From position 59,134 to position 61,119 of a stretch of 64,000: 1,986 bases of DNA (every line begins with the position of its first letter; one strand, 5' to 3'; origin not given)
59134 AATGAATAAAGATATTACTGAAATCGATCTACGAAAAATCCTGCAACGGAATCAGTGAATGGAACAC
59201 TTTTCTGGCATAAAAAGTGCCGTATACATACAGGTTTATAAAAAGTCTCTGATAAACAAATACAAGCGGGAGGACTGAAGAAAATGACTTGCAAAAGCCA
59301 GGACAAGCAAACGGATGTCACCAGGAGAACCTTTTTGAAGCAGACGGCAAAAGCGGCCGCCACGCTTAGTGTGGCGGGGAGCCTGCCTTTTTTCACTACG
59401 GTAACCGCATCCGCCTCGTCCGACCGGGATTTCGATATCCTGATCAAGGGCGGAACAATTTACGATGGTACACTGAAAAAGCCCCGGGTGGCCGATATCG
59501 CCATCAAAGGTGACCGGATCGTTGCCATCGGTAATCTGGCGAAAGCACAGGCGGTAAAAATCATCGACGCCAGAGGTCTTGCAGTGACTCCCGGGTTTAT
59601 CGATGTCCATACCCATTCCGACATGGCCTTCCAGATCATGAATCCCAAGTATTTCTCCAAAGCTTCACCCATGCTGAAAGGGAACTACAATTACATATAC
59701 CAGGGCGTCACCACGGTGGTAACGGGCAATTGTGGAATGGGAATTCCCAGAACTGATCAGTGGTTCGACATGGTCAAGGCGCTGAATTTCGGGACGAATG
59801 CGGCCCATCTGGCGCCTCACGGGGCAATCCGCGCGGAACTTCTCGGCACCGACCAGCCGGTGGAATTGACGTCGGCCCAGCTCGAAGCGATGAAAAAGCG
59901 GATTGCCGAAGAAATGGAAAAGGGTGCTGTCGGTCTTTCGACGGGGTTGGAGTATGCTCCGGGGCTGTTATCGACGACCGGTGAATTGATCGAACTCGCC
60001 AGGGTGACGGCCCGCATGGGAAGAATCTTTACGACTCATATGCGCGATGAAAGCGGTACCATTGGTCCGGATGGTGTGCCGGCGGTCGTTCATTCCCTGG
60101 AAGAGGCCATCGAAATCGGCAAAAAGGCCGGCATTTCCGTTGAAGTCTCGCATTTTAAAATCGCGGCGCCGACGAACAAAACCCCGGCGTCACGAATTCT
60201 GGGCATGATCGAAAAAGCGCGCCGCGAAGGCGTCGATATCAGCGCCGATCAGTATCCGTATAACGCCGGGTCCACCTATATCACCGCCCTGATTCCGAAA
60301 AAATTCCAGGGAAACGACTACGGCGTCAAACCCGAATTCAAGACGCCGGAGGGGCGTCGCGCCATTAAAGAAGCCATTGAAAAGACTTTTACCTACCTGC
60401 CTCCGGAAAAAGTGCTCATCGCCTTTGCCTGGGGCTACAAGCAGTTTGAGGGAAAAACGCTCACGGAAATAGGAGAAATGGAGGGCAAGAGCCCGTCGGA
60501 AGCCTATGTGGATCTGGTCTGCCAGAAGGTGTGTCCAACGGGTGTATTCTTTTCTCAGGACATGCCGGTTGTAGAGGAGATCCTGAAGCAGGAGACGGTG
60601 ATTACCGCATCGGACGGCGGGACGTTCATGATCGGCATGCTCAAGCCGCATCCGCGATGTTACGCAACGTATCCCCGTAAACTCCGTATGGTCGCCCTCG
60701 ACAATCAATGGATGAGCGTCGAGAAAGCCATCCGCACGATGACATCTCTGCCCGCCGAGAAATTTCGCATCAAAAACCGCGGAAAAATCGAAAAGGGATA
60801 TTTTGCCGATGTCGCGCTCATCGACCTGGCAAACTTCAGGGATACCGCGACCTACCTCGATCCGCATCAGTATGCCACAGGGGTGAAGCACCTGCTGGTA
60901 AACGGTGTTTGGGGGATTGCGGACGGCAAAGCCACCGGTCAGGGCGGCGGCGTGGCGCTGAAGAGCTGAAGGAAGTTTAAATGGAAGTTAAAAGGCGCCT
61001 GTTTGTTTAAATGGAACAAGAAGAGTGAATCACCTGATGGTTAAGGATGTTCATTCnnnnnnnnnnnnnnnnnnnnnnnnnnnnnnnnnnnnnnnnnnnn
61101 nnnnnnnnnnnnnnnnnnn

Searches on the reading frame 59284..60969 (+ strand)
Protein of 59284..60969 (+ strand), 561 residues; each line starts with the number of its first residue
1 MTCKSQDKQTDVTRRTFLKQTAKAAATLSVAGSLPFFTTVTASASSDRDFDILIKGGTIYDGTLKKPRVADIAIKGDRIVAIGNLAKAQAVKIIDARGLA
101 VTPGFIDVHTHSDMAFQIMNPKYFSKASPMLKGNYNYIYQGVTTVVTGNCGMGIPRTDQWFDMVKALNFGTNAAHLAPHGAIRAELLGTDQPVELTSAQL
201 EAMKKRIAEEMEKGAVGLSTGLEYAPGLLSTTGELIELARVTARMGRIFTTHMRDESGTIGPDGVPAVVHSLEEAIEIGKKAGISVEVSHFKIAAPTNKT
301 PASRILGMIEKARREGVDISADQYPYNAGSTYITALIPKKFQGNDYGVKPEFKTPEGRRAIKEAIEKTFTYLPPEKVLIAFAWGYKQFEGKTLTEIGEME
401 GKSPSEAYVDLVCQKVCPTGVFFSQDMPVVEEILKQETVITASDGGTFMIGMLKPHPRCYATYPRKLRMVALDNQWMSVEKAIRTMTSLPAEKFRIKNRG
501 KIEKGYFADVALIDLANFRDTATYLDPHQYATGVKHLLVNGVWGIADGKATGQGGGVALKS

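Call 9: search_protein_families(library=pfam, proteins=[window:59284-60969:+])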
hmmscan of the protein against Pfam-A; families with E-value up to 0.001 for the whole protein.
window:59284-60969:+ (561 aa): 2 families
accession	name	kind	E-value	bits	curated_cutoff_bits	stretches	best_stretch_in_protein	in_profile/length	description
PF07969.17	Amidohydro_3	-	2.6e-21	77.1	29.7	2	434-542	363-469/472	Amidohydrolase family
PF01979.26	Amidohydro_1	-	5.3e-11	42.8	25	1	470-541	267-342/345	Amidohydrolase family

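Call 45: find_homologous_proteins(query=window:59284-60969:+, max_evalue=1e-100)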
Query window:59284-60969:+ (561 aa): 526 proteins with E <= 1e-100 among 8000 candidates; the best 120 are listed.
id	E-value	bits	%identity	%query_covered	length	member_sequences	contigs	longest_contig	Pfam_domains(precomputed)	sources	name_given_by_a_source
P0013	0.0e+0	1266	100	100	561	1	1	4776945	PF07969.18,PF01979.27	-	-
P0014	0.0e+0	1107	85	100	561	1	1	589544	PF07969.18,PF01979.27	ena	-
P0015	0.0e+0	1076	83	100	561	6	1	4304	PF07969.18,PF01979.27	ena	-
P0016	0.0e+0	1074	83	100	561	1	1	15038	PF07969.18,PF01979.27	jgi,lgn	-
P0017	0.0e+0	1020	79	99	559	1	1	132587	PF07969.18,PF01979.27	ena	-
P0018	1.5e-273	926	72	100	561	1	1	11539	PF07969.18,PF01979.27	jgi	jgi:N-acyl-D-amino-acid deacylase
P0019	5.4e-271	918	71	97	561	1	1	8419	PF07969.18,PF01979.27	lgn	-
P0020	4.4e-267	905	71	100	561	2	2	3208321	PF07969.18,PF01979.27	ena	-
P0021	7.8e-261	884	68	99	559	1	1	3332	PF07969.18,PF01979.27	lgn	-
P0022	1.9e-254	863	67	100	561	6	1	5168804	PF07969.18,PF01979.27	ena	-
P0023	1.0e-247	841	65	98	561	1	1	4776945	PF07969.18,PF01979.27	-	-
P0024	8.9e-229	779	63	100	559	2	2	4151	PF07969.18,PF01979.27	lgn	-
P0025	1.2e-228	778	65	91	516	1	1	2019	PF07969.18,PF01979.27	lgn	-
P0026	1.1e-226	772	61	100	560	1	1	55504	PF07969.18,PF01979.27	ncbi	ncbi:MAG: amidohydrolase family protein [Thermodesulfobacteriota bacterium]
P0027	4.9e-201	687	56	99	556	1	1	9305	PF07969.18,PF01979.27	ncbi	-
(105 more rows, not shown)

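Call 46: find_encoding_contigs(protein=P0014, flank=8000, max_places=1)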
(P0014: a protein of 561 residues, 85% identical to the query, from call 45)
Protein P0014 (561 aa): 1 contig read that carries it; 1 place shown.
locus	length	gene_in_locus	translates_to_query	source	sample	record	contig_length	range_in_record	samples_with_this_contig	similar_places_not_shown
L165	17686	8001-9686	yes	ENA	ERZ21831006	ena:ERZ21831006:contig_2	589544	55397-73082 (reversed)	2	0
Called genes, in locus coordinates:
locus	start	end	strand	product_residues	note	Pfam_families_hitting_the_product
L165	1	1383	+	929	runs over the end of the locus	PF13191:AAA_16 (faint), PF25873:WHD_MalT, PF17874:TPR_MalT, PF00196:GerE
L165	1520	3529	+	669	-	PF02129:Peptidase_S15, PF08530:PepX_C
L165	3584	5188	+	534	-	PF07969:Amidohydro_3, PF01979:Amidohydro_1 (faint), PF07969:Amidohydro_3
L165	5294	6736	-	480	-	PF00206:Lyase_1, PF10415:FumaraseC_C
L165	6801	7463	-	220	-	PF01177:Asp_Glu_race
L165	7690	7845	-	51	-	-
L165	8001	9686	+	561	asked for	PF01979:Amidohydro_1 (faint), PF07969:Amidohydro_3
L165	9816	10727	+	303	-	PF03417:AAT (weak)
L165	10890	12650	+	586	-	PF02743:dCache_1, PF00015:MCPsignal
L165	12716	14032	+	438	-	PF00144:Beta-lactamase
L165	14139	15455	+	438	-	PF00144:Beta-lactamase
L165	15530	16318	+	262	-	PF00106:adh_short, PF08659:KR, PF13561:adh_short_C2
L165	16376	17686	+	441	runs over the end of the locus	PF02447:GntP_permease, PF03600:CitMHS, PF06808:DctM (weak)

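Call 47: find_encoding_contigs(protein=P0017, flank=8000, max_places=1)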
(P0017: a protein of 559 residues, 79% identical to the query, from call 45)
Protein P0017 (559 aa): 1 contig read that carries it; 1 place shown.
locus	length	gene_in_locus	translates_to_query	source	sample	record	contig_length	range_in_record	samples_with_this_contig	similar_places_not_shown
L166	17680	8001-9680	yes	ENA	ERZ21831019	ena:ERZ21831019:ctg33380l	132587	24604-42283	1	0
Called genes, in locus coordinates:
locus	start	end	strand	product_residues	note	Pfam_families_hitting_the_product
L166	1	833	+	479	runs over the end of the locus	PF13433:Peripla_BP_5, PF13458:Peripla_BP_6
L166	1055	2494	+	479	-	PF13433:Peripla_BP_5, PF13458:Peripla_BP_6, PF01094:ANF_receptor (weak)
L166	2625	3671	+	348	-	PF01144:CoA_trans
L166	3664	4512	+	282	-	PF01144:CoA_trans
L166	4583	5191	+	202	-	PF00106:adh_short, PF08659:KR, PF13561:adh_short_C2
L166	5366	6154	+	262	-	PF23441:SDR (weak), PF00106:adh_short, PF08659:KR, PF13561:adh_short_C2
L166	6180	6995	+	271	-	PF00106:adh_short, PF08659:KR (weak), PF13561:adh_short_C2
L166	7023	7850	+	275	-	PF00378:ECH_1, PF16113:ECH_2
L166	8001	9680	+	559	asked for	PF01979:Amidohydro_1 (faint), PF07969:Amidohydro_3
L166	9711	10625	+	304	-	PF02275:CBAH (faint)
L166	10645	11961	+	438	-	PF00144:Beta-lactamase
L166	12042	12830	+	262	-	PF00106:adh_short, PF08659:KR, PF13561:adh_short_C2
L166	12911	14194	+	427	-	PF01546:Peptidase_M20, PF07687:M20_dimer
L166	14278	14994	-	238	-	PF00378:ECH_1, PF16113:ECH_2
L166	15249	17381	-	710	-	PF01642:MM_CoA_mutase, PF02310:B12-binding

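Call 48: find_encoding_contigs(protein=P0016, flank=8000, max_places=1)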
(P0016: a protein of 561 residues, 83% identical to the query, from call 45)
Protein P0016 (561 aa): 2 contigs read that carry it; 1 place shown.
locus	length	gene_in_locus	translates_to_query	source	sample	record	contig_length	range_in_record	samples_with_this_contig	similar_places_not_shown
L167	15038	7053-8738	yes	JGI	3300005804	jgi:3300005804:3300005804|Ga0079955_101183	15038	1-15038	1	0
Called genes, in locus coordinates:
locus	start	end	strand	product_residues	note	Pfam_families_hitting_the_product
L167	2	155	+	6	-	?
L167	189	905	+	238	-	PF00005:ABC_tran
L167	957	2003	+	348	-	PF01144:CoA_trans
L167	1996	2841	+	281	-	PF01144:CoA_trans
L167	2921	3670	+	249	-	PF00106:adh_short, PF08659:KR, PF13561:adh_short_C2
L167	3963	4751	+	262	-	PF23441:SDR (weak), PF00106:adh_short, PF08659:KR, PF13561:adh_short_C2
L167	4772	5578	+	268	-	PF23441:SDR (faint), PF00106:adh_short, PF08659:KR, PF13561:adh_short_C2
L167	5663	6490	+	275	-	PF00378:ECH_1, PF16113:ECH_2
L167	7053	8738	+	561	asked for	PF01979:Amidohydro_1 (faint), PF07969:Amidohydro_3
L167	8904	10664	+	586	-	PF02743:dCache_1, PF00015:MCPsignal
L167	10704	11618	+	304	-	PF03417:AAT (weak)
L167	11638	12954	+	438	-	PF00144:Beta-lactamase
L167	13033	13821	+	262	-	PF23441:SDR (weak), PF00106:adh_short, PF08659:KR, PF13561:adh_short_C2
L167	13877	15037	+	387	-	?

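Call 49: find_encoding_contigs(protein=P0022, flank=8000, max_places=1)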
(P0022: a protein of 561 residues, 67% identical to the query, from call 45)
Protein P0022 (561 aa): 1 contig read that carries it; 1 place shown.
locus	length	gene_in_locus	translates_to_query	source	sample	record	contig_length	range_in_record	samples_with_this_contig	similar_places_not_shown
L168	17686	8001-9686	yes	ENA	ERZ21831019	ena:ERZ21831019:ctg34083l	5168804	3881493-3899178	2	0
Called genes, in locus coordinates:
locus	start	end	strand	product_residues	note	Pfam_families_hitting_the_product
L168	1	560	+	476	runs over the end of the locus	PF03553:Na_H_antiporter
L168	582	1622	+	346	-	PF03576:Peptidase_S58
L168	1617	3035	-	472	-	PF00206:Lyase_1, PF10415:FumaraseC_C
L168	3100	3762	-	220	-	PF01177:Asp_Glu_race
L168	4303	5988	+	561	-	PF01979:Amidohydro_1 (faint), PF07969:Amidohydro_3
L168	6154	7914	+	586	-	PF02743:dCache_1, PF00015:MCPsignal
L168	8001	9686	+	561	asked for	PF01979:Amidohydro_1 (faint), PF07969:Amidohydro_3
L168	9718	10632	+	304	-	-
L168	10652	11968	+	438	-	PF00144:Beta-lactamase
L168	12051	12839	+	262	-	PF00106:adh_short, PF08659:KR, PF13561:adh_short_C2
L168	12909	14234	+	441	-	PF02447:GntP_permease, PF03600:CitMHS, PF06808:DctM (faint)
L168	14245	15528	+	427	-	PF00291:PALP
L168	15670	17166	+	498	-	PF12729:4HB_MCP_1, PF00015:MCPsignal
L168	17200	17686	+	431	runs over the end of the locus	PF01546:Peptidase_M20, PF07687:M20_dimer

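Call 55: search_protein_families(library=ncbifam, proteins=[window:59284-60969:+], max_evalue=1e-10)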
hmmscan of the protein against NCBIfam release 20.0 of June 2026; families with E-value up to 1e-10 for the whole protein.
window:59284-60969:+ (561 aa): 18 families
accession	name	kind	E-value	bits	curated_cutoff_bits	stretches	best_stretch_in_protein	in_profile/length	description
NF006560.0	PRK09061.1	subfamily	6.7e-58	196.2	340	1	39-549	15-500/517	amidohydrolase family protein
NF006689.0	PRK09237.1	equivalog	1.1e-20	73.5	371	1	49-151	2-96/383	amidohydrolase/deacetylase family metallohydrolase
NF009060.0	PRK12394.1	equivalog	7.9e-18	64.4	442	1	50-146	3-89/381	metallo-dependent hydrolase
NF006559.0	PRK09060.1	equivalog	6e-17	61.1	482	1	48-111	3-64/444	dihydroorotase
NF004839.0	PRK06189.1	equivalog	1.2e-14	53.8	631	0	50-113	3-64/451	allantoinase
NF005791.0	PRK07627.1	equivalog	1.7e-14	53.6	442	1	51-322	2-256/425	dihydroorotase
TIGR00857.1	pyrC_multi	subfamily_domain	2.7e-14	53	279.05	0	70-112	6-48/412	dihydroorotase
TIGR02033.1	D-hydantoinase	equivalog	3.3e-14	52.7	393.25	1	52-146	1-89/454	dihydropyrimidinase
NF002668.0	PRK02382.1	equivalog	4.3e-14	52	452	0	60-146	4-84/436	dihydroorotase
TIGR03583.1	EF_0837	hypoth_equivalog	8.9e-14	51.3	432.15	0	51-151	2-89/365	amidohydrolase/deacetylase family metallohydrolase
TIGR02318.1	phosphono_phnM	equivalog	7e-13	48.2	390.55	0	72-167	18-117/376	phosphonate metabolism protein PhnM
NF006688.0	PRK09236.1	equivalog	1.7e-12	46.9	535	0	472-517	343-388/444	dihydroorotase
NF006839.0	PRK09357.1-4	equivalog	3.4e-12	45.7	576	1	52-112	2-62/422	dihydroorotase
NF006837.0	PRK09357.1-2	equivalog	7.4e-12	44.6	575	0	52-189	3-133/428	dihydroorotase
NF011990.0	PRK15446.2-6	subfamily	8.5e-12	44.5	233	0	70-146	20-101/390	alpha-D-ribose 1-methylphosphonate 5-triphosphate diphosphatase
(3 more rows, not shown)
